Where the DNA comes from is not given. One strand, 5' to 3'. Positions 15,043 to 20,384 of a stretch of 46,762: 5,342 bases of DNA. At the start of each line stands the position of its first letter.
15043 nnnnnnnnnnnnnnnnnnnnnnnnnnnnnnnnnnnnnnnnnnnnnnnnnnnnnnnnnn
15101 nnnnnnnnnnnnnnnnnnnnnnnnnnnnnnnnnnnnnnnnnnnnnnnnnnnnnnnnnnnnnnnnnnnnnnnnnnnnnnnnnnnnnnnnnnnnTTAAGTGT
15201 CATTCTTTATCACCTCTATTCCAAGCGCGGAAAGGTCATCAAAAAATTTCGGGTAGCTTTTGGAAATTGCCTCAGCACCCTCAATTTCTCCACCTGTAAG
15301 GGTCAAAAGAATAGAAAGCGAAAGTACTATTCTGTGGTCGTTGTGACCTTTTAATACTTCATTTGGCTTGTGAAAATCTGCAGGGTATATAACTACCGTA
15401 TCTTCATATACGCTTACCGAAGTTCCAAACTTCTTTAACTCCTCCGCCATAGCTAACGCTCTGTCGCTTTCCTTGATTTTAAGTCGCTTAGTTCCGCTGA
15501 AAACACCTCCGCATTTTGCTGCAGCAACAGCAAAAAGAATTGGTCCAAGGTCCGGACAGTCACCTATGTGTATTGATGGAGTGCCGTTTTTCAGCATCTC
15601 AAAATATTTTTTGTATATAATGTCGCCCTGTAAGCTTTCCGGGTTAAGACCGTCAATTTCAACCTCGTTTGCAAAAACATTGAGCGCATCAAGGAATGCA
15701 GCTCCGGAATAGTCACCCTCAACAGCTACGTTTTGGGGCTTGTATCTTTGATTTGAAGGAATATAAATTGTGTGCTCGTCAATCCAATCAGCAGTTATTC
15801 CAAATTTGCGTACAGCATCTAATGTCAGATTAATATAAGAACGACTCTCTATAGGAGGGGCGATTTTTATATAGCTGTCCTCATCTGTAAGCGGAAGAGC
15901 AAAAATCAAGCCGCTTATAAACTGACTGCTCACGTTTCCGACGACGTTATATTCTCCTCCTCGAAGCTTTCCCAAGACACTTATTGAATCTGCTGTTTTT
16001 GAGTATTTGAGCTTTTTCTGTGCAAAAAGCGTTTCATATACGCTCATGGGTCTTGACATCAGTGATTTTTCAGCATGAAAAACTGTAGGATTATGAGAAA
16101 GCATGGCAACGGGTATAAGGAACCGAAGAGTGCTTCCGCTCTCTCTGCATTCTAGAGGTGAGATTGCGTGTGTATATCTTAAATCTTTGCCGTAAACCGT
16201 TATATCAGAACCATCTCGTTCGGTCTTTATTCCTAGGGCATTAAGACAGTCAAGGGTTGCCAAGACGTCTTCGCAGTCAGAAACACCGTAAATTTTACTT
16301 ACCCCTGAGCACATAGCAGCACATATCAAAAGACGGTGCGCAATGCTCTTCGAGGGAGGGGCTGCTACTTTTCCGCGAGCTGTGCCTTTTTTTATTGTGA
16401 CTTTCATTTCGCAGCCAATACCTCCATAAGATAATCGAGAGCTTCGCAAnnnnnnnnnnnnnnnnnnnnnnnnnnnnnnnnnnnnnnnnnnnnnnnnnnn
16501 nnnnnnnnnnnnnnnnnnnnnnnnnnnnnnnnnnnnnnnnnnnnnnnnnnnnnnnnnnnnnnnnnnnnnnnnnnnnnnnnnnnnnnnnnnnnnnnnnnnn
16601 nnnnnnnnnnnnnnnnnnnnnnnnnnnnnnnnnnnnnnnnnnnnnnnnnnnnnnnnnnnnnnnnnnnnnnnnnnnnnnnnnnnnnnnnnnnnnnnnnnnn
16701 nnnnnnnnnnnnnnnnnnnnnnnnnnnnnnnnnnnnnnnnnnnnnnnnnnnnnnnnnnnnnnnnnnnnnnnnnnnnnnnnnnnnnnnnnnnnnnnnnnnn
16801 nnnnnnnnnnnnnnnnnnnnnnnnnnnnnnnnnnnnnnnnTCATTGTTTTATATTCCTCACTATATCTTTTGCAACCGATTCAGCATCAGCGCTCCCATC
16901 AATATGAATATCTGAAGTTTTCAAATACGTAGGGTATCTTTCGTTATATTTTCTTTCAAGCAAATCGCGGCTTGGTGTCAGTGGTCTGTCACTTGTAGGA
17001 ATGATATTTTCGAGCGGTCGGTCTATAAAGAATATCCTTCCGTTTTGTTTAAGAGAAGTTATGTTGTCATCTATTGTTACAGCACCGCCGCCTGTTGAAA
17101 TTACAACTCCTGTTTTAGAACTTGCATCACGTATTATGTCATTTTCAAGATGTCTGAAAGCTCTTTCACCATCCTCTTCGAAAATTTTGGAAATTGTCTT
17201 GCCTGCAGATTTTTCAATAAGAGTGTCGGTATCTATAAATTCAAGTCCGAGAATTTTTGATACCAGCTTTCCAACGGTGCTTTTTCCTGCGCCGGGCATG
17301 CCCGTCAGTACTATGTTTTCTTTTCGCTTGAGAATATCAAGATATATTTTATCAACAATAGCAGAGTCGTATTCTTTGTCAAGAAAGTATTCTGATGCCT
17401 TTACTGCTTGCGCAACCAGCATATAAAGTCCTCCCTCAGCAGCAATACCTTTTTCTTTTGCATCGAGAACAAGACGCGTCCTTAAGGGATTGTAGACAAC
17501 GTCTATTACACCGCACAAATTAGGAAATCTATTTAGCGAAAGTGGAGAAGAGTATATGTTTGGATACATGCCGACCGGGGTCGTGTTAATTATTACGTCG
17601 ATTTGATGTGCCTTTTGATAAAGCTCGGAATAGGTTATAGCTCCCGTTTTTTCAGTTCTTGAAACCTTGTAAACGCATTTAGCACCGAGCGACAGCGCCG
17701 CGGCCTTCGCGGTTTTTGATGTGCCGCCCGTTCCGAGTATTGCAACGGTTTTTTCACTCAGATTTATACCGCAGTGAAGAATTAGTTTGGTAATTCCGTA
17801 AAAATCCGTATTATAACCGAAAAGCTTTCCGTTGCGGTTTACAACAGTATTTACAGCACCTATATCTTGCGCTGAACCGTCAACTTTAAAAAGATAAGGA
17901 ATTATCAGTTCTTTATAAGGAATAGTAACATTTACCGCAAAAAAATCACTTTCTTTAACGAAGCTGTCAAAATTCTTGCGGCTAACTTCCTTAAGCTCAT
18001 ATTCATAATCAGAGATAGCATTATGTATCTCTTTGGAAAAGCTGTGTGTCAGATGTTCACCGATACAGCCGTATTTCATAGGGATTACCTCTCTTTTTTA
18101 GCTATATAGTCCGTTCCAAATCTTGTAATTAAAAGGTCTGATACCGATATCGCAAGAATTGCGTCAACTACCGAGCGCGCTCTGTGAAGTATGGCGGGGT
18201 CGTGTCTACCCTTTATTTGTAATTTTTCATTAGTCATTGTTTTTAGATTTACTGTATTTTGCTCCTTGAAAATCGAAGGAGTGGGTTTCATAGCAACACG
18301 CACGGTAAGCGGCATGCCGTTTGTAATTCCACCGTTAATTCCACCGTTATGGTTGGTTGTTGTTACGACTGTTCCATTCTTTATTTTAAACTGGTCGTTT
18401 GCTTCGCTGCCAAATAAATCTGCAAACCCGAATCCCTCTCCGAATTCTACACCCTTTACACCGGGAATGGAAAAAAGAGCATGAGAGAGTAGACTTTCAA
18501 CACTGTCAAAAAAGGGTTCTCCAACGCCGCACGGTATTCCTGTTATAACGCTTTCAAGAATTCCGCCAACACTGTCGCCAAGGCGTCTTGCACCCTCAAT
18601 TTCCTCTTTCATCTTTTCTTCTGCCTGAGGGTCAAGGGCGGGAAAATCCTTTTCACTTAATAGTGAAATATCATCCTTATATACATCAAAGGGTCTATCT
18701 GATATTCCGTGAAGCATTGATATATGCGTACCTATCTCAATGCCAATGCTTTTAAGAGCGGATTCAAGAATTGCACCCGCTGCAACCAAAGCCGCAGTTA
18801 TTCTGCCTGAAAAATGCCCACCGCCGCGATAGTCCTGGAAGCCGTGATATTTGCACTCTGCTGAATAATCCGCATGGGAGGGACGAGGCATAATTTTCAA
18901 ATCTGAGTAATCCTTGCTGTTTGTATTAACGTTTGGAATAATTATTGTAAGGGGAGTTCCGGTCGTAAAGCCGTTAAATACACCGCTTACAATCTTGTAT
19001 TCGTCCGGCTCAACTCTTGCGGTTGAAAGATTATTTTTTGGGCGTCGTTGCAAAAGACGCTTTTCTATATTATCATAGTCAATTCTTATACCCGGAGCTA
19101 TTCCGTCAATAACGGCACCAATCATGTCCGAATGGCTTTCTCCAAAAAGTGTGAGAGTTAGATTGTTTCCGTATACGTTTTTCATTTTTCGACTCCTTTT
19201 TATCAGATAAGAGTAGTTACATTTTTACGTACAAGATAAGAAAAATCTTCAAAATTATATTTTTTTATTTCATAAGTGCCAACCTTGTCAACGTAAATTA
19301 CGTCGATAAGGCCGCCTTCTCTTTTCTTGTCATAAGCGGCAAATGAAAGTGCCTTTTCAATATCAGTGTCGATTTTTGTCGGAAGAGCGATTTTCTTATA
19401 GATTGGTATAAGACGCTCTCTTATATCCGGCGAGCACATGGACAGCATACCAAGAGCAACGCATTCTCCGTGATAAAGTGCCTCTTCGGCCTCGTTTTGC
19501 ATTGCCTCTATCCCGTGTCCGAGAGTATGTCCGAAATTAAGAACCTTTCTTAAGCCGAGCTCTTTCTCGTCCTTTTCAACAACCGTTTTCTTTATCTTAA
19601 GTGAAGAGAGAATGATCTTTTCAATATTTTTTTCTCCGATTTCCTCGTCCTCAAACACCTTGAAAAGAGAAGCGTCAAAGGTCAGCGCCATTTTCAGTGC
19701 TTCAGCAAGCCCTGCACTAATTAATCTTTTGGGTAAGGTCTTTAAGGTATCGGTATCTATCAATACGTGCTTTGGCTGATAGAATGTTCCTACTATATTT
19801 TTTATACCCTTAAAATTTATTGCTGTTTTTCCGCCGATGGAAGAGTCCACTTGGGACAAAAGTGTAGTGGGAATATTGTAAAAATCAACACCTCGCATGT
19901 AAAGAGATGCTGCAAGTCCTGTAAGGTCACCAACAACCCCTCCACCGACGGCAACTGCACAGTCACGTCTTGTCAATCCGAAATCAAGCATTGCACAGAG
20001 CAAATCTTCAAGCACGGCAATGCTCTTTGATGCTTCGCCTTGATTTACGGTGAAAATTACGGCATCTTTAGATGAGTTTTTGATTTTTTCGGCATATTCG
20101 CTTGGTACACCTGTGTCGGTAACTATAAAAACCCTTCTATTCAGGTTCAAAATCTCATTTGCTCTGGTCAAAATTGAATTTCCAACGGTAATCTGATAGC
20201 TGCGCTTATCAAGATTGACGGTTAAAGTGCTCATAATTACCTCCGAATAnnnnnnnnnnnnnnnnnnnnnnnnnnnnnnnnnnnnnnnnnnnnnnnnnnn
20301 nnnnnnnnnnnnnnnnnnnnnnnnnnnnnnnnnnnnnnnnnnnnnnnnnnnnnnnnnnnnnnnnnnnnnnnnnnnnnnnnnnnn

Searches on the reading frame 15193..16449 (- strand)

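Call 25: search_protein_families(library=pfam, proteins=[window:15193-16449:-], max_evalue=0.00001)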
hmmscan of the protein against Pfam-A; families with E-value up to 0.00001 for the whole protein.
window:15193-16449:- (418 aa): 1 family
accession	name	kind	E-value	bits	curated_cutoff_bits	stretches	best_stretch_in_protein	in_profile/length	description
PF00275.25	EPSP_synthase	-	4.3e-62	210.6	22.8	1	24-406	7-417/417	EPSP synthase (3-phosphoshikimate 1-carboxyvinyltransferase)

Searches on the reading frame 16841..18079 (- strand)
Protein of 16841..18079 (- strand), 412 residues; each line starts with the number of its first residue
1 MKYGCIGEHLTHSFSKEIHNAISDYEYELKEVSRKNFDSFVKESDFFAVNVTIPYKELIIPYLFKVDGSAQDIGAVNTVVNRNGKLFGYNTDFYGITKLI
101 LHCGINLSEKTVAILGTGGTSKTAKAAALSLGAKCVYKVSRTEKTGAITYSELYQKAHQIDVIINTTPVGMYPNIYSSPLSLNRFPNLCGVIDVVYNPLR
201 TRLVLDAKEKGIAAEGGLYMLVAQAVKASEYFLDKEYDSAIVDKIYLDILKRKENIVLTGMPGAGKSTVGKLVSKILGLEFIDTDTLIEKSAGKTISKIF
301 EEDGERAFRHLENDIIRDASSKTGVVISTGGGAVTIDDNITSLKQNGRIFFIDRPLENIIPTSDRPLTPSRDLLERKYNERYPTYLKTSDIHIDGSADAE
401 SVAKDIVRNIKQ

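Call 25: search_protein_families(library=pfam, proteins=[window:16841-18079:-], max_evalue=0.00001)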
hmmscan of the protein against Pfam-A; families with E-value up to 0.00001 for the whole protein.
window:16841-18079:- (412 aa): 2 families
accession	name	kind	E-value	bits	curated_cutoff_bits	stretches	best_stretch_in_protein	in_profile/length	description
PF01202.28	SKI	-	3.6e-39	134.9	22.1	1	262-410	1-158/159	Shikimate kinase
PF08501.16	Shikimate_dh_N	-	5.7e-14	52.5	27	1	6-79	2-83/83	Shikimate dehydrogenase substrate binding domain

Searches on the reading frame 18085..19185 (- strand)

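Call 25: search_protein_families(library=pfam, proteins=[window:18085-19185:-], max_evalue=0.00001)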
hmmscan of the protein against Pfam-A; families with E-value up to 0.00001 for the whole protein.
window:18085-19185:- (366 aa): 1 family
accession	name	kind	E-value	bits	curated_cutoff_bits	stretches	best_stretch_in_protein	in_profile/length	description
PF01264.26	Chorismate_synt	-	5.2e-122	407.1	27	1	9-352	1-326/327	Chorismate synthase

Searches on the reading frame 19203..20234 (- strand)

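Call 25: search_protein_families(library=pfam, proteins=[window:19203-20234:-], max_evalue=0.00001)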
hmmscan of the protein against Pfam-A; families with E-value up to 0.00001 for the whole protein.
window:19203-20234:- (343 aa): 4 families
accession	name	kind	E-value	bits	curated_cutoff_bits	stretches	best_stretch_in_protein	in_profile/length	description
PF01761.26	DHQ_synthase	-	1.2e-44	151.1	24.2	1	61-172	2-113/115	3-dehydroquinate synthase N-terminal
PF24621.2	DHQS_C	-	2.2e-29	102.7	27.6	1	175-304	1-143/144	3-dehydroquinate synthase C-terminal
PF13685.12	Fe-ADH_2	-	1.5e-06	28.7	28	1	24-125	9-108/149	Iron-containing alcohol dehydrogenase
PF00465.25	Fe-ADH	-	7e-06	26.2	31.3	0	15-124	4-130/168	Iron-containing alcohol dehydrogenase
